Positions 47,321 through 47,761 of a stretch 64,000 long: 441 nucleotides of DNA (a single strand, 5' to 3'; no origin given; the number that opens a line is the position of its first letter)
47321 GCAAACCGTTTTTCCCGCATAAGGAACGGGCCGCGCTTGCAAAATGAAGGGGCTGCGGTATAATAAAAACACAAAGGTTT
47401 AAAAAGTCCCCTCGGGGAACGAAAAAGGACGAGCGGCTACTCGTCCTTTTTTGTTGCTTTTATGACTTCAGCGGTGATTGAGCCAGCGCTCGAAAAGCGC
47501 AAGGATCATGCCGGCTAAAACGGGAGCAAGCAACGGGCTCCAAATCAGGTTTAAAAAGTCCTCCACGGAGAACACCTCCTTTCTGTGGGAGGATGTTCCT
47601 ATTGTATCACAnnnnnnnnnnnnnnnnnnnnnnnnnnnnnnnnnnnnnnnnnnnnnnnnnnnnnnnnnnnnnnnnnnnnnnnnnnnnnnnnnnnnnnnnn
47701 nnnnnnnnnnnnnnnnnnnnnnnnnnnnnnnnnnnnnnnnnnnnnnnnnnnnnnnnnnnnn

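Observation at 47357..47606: Unannotated Fst/par-like type I toxin-antitoxin module with a two-site antisense architecture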

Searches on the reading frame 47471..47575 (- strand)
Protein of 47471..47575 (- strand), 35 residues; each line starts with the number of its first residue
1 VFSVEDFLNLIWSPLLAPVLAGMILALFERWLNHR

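Call 3: search_protein_families(library=pfam, proteins=[window:47471-47575:-, window:47471-47566:-], max_evalue=10)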
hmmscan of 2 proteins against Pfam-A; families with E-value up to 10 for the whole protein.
seq(35 aa): 2 families
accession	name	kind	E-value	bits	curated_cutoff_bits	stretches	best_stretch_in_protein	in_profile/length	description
PF13955.11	Fst_toxin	-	7.4e-06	26.2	36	1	16-32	5-21/21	Toxin Fst, type I toxin-antitoxin system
PF13940.11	Ldr_toxin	-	0.00029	21.3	27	1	12-35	11-34/35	Toxin Ldr, type I toxin-antitoxin system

seq(32 aa): 2 families
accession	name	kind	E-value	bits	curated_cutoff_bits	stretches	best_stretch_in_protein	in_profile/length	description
PF13955.11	Fst_toxin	-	6e-06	26.5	36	1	13-29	5-21/21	Toxin Fst, type I toxin-antitoxin system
PF13940.11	Ldr_toxin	-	0.00023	21.6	27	1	9-32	11-34/35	Toxin Ldr, type I toxin-antitoxin system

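Call 4: search_protein_families(library=ncbifam, proteins=[window:47471-47575:-], max_evalue=10)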
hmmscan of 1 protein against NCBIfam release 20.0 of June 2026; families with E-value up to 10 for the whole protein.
seq(35 aa): 2 families
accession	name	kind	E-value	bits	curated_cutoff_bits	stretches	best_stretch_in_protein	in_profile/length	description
NF033608.1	type_I_tox_Fst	subfamily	5.8e-06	26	26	1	16-35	7-26/28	type I toxin-antitoxin system Fst family toxin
NF008654.0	PRK11652.1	equivalog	0.09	11.6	479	1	9-29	141-161/397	multidrug efflux MFS transporter EmrD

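Call 12: find_encoding_contigs(protein=window:47471-47575:-, flank=3000, max_places=10)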
Protein seq(35 aa) (35 aa): no gene with exactly this product is on record in the collection.

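Call 20: search_dna_similar(query=window:47471-47566:-, collection=plasmids, mode=protein, max_evalue=10, max_rows=30)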
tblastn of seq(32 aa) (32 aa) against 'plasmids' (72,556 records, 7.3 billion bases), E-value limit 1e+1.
Records with a match: 410; places in all: 428; records where one place covers at least 80% of the query: 178.
Best place of each record, by identity: <60% 410.
By first word of the organism name: Staphylococcus 354; Enterococcus 16; Macrococcoides 8; Lactococcus 7; Latilactobacillus 6; Lacticaseibacillus 5; Lactobacillus 4; Pediococcus 3; Mammaliicoccus 2; Macrococcus 2; and 3 more.
By predicted mobility (MOB-suite, as given by PLSDB): mobilizable 274; non-mobilizable 129; conjugative 7.
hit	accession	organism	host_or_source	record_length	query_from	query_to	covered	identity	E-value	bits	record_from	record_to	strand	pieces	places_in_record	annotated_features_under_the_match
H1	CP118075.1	Enterococcus faecalis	Homo sapiens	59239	5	32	88%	53.6%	4e-1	33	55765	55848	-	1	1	type I toxin-antitoxin system Fst family toxin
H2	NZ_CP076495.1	Enterococcus faecalis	Homo sapiens,cell culture,blood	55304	5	32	88%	53.6%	4e-1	33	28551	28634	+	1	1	type I toxin-antitoxin system Fst family toxin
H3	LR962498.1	Enterococcus faecalis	-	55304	5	32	88%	53.6%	4e-1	33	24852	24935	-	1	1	record has no annotation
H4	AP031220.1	Enterococcus faecalis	Homo sapiens,fecal sample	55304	5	32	88%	53.6%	4e-1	33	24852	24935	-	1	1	none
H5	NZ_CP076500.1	Enterococcus faecalis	Homo sapiens,cell culture,blood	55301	5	32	88%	53.6%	4e-1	33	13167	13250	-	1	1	type I toxin-antitoxin system Fst family toxin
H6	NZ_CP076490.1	Enterococcus faecalis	Homo sapiens,cell culture,blood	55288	5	32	88%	53.6%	4e-1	33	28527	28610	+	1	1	type I toxin-antitoxin system Fst family toxin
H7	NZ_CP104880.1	Lactobacillus amylovorus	Pig,Single cell,feces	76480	8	32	78%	56.0%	5e-3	38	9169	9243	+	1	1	type I toxin-antitoxin system Fst family toxin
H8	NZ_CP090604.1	Lactobacillus amylovorus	cell culture,pig small intestine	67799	8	32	78%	56.0%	5e-3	38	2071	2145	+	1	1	type I toxin-antitoxin system Fst family toxin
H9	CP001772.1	Spirosoma linguale DSM 74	-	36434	8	32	78%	56.0%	8e-1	32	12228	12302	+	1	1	RNA-directed DNA polymerase (Reverse transcriptase)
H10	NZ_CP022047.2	Mammaliicoccus sciuri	Homo sapiens,clinical isolate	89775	2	32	97%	45.2%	4e-2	35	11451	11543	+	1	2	type I toxin-antitoxin system Fst family toxin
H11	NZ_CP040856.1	Lactobacillus johnsonii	-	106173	4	32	91%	44.8%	6e-1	32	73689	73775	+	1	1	type I toxin-antitoxin system Fst family toxin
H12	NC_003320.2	Latilactobacillus curvatus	-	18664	5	32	88%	46.4%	2e+0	31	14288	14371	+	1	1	type I toxin-antitoxin system Fst family toxin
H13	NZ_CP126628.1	Staphylococcus aureus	Taurus,cell culture,milk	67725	5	32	88%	46.4%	7e+0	29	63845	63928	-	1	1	type I toxin-antitoxin system Fst family toxin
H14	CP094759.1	Staphylococcus aureus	Camel,Pus swab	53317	5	32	88%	46.4%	7e+0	29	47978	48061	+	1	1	type I toxin-antitoxin system Fst family toxin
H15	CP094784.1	Staphylococcus aureus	Camel,Pus swab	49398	5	32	88%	46.4%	7e+0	29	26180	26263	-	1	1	type I toxin-antitoxin system Fst family toxin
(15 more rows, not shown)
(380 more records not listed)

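Call 21: search_protein_representatives(protein=window:47471-47575:-)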
Query: 35 residues. Proteins with E-value up to 0.001 (for the whole library): 6; up to 1e-10: 1; up to 1e-30: 0. The best 6 are listed.
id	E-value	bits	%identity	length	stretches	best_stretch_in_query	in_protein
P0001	3.7e-11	57.2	80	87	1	1-35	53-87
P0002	1.6e-05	40.1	54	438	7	8-21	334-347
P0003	2.9e-04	36.3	54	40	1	1-35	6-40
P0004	3.9e-04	35.9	37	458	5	2-27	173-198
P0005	4.1e-04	35.8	43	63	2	10-35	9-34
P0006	8.7e-04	34.9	50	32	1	6-35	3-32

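Call 25: find_encoding_contigs(protein=P0001, flank=3000, max_places=6)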
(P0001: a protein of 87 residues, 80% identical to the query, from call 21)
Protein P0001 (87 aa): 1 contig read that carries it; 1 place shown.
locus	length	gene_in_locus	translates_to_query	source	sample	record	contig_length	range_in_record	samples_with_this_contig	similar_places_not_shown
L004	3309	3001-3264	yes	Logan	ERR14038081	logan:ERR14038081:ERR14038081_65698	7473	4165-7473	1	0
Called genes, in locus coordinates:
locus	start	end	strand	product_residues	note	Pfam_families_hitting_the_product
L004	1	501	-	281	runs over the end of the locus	-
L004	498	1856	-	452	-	PF01595:CNNM, PF00571:CBS, PF03471:CorC_HlyC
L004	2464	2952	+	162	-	PF00210:Ferritin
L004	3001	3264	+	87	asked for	-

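Call 26: find_encoding_contigs(protein=P0003, flank=3000, max_places=6)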
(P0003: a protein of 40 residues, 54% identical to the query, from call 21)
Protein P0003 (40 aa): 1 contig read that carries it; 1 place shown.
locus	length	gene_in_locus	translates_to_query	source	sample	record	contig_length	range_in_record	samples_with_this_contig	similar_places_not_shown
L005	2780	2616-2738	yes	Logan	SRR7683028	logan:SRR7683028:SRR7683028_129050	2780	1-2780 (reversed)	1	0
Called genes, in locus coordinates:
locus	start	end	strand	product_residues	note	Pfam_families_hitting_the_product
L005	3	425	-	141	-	?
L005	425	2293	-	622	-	PF00245:Alk_phosphatase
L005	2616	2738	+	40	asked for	PF13955:Fst_toxin (faint)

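Call 27: find_encoding_contigs(protein=P0006, flank=3000, max_places=10)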
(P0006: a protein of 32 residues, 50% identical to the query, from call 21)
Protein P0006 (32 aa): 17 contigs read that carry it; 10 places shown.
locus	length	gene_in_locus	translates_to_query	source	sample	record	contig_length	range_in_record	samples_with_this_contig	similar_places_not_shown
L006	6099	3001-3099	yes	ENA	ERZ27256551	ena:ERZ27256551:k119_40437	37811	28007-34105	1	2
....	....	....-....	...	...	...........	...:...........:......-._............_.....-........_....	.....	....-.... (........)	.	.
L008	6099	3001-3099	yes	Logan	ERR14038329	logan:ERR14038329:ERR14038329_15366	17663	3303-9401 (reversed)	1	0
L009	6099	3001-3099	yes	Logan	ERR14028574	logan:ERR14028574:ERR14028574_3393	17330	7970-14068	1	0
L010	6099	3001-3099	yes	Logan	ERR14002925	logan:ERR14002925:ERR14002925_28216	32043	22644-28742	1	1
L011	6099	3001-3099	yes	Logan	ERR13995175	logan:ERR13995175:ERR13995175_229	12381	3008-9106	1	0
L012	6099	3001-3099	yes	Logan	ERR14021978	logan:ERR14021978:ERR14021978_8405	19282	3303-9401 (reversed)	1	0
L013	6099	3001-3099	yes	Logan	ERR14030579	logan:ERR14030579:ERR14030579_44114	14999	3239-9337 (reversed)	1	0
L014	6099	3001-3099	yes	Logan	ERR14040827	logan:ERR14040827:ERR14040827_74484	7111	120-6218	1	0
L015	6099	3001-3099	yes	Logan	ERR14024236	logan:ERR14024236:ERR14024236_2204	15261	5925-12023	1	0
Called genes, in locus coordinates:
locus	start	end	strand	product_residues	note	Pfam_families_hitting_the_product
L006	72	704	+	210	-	PF12697:Abhydrolase_6 (faint)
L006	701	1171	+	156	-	PF01451:LMWPc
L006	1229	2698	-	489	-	PF00939:Na_sulph_symp, PF03600:CitMHS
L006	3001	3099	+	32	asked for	-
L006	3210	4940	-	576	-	PF09823:DUF2357, PF04411:PDDEXK_7 (weak)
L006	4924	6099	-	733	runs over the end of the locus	PF07728:AAA_5 (faint)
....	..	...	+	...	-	-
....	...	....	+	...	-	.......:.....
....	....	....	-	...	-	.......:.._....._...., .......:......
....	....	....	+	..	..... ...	-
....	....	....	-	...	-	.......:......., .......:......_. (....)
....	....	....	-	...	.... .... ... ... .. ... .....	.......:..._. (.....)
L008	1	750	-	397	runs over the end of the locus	PF10592:AIPR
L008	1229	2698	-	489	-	PF00939:Na_sulph_symp, PF03600:CitMHS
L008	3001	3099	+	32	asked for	-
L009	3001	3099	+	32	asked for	-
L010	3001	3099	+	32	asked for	-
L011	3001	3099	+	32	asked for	-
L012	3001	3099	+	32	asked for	-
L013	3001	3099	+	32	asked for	-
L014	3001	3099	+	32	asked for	-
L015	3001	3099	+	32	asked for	-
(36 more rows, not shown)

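Call 52: get_annotated_region(hit=H1, flank=400)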
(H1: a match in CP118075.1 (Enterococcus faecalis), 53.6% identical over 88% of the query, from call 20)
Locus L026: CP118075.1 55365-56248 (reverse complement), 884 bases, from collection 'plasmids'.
description: Enterococcus faecalis strain VSI19 plasmid pEfVSI19_03, complete sequence
organism: Enterococcus faecalis (NCBI taxid 1351)
taxonomy: Bacteria; Bacillota; Bacilli; Lactobacillales; Enterococcaceae; Enterococcus; Enterococcus faecalis
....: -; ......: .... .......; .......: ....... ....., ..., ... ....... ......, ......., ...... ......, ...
typing (MOB-suite, as given by PLSDB): non-mobilizable; replicon rep_cluster_1027
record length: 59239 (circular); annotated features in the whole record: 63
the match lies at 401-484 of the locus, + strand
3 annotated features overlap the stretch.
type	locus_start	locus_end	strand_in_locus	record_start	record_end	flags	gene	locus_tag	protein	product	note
CDS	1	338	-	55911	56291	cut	-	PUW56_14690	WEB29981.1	hypothetical protein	-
CDS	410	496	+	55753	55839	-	-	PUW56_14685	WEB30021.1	type I toxin-antitoxin system Fst family toxin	-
CDS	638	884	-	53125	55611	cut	-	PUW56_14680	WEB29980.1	ATP-binding protein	-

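Call 53: get_annotated_region(hit=H7, flank=400)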
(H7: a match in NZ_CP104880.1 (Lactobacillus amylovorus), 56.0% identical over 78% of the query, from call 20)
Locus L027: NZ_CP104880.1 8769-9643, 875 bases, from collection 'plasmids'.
description: Lactobacillus amylovorus strain CACC736 plasmid p1_CACC736, complete sequence
organism: Lactobacillus amylovorus (NCBI taxid 1604)
taxonomy: Bacteria; Bacillota; Bacilli; Lactobacillales; Lactobacillaceae; Lactobacillus; Lactobacillus amylovorus
host: -; source: Pig,Single cell,feces; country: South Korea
typing (MOB-suite, as given by PLSDB): non-mobilizable; replicon rep_cluster_240
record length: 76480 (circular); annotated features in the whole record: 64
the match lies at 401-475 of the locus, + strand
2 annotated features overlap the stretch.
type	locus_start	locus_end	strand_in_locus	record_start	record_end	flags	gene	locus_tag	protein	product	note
CDS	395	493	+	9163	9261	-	-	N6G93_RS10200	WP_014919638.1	type I toxin-antitoxin system Fst family toxin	-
CDS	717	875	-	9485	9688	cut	-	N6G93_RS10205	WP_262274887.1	hypothetical protein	-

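Call 60: search_protein_families(library=ncbifam, alignment_id=A4, max_evalue=0.01)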
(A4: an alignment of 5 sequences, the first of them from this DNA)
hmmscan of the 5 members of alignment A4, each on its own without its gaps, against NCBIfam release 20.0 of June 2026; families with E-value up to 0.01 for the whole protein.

A. member 1, seq(32 aa): 1 family
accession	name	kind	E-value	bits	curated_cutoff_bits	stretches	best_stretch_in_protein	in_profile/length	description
NF033608.1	type_I_tox_Fst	subfamily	4.7e-06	26.3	26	1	13-32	7-26/28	type I toxin-antitoxin system Fst family toxin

B. families by the number of members that match (of 5 scanned): 1 family
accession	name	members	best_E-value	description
NF033608.1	type_I_tox_Fst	5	2.2e-06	type I toxin-antitoxin system Fst family toxin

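Call 61: search_protein_families(library=pfam, alignment_id=A4, max_evalue=0.01)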
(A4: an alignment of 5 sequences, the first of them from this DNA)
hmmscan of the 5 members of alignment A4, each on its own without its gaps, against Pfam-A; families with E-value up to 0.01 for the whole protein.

A. member 1, seq(32 aa): 2 families
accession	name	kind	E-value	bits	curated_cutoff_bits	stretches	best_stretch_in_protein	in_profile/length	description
PF13955.11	Fst_toxin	-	6.1e-06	26.4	36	1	13-29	5-21/21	Toxin Fst, type I toxin-antitoxin system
PF13940.11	Ldr_toxin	-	0.00023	21.6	27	1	9-32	11-34/35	Toxin Ldr, type I toxin-antitoxin system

B. families by the number of members that match (of 5 scanned): 2 families
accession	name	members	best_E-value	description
PF13955.11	Fst_toxin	5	6.1e-06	Toxin Fst, type I toxin-antitoxin system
PF13940.11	Ldr_toxin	3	8.7e-05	Toxin Ldr, type I toxin-antitoxin system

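Call 78: predict_structure(protein=window:47471-47566:-)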
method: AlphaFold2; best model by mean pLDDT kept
length: 32 residues; sequences in the alignment: 1
mean_pLDDT: 85.1   pTM: 0.39
mean pLDDT of the five models: 85.1, 84.4, 83.9, 83.4, 83.1
residues with pLDDT >= 90: 15; 70-90: 14; 50-70: 3; < 50: 0
segments of 3 or more residues with pLDDT < 50: none
pLDDT, mean of each block of 10 residues (from residue 1): 73 86 96 90
secondary structure, 60 per line:
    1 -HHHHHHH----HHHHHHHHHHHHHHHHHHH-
elements in order: H2-8 H13-31

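Call 79: search_solved_structures(query=A4, max_evalue=10, show_alignments=2)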
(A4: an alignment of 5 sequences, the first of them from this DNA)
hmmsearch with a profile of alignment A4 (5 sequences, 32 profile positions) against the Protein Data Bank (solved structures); distinct sequences matched with E-value up to 10: 3.
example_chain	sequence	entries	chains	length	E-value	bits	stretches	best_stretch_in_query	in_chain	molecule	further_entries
4b19_A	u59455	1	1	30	1.7e-05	27.8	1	12-32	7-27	PEPA1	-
5lbj_A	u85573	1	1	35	0.0026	20.7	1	8-32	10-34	Small toxic polypeptide LdrD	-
7cye_A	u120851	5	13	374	4.2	10.5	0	3-23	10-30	Slr1512 protein | Sodium-dependent bicarbonate transporter SbtA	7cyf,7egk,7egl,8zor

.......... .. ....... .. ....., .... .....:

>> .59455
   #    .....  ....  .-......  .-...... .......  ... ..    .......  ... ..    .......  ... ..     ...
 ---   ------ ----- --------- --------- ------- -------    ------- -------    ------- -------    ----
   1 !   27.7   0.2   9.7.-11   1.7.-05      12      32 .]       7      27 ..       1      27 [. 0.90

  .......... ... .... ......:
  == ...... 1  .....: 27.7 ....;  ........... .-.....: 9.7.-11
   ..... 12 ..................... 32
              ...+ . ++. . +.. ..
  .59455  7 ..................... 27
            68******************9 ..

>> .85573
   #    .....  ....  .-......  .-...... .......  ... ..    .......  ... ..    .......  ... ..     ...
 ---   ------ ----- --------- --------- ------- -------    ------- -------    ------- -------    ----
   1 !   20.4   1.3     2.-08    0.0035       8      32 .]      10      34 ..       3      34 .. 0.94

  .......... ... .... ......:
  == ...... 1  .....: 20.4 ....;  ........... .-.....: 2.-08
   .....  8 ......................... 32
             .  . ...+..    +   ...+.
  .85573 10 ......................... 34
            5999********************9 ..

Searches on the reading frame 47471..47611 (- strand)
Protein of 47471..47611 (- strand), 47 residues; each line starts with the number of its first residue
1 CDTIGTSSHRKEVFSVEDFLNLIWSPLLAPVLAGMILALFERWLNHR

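Call 24: find_homologous_proteins(query=A2, max_evalue=1)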
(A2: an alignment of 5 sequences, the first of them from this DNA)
Query A2 (5 sequences) (47 aa, profile of the alignment): 374 proteins with E <= 1 among 419 candidates; the best 120 are listed.
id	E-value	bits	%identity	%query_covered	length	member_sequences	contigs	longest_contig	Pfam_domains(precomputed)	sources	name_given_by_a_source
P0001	1.6e-26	110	82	96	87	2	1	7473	-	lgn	-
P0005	4.5e-24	102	46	51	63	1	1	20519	PF13940.13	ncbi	-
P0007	2.2e-21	93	46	51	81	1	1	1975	PF13940.13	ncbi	-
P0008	2.9e-20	90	46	51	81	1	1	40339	PF13940.13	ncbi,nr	ncbi:hypothetical protein BFD52_24160 [Escherichia coli]|nr:hypothetical protein BFD52_24160 [Escher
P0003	3.2e-18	83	61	81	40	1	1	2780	PF13955.13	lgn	-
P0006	3.4e-12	64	52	62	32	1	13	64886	-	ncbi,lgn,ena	-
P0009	9.4e-12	62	31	83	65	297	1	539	PF13940.13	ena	-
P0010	1.3e-11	62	46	51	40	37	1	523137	PF13940.13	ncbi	ncbi:hypothetical protein ECTG_03204, partial [Escherichia coli H305]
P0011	1.6e-11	62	30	85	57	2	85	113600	PF13940.13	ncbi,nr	ncbi:type I toxin-antitoxin system toxin Ldr family protein [Escherichia coli]|nr:type I toxin-antit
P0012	2.8e-11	61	31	83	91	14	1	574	PF13940.13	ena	-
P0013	2.8e-11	61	35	72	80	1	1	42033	PF13940.13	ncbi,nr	ncbi:hypothetical protein CFSAN002237_21660 [Escherichia coli O104:H21 str. CFSAN002237]|nr:hypothet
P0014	3.0e-11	61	33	83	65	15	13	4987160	PF13940.13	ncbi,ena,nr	ncbi:small toxic polypeptide ldrD [Escherichia coli]|nr:small toxic polypeptide ldrD [Escherichia co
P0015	3.1e-11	61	46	51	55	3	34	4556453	PF13940.13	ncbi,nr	ncbi:type I toxin-antitoxin system toxin Ldr family protein [Escherichia coli]|nr:type I toxin-antit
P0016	3.1e-11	61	46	51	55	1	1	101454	PF13940.13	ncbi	-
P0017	3.1e-11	61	33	83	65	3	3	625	PF13940.13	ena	-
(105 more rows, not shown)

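Call 33: find_homologous_proteins(query=A3, max_evalue=10)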
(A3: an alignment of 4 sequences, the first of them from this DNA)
Query A3 (4 sequences) (47 aa, profile of the alignment): 2 proteins with E <= 10 among 4 candidates.
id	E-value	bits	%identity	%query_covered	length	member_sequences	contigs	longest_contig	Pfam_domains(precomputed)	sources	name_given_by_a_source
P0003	2.4e-22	96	61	81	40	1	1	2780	PF13955.13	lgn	-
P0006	2.5e-15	74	52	62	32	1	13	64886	-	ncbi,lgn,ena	-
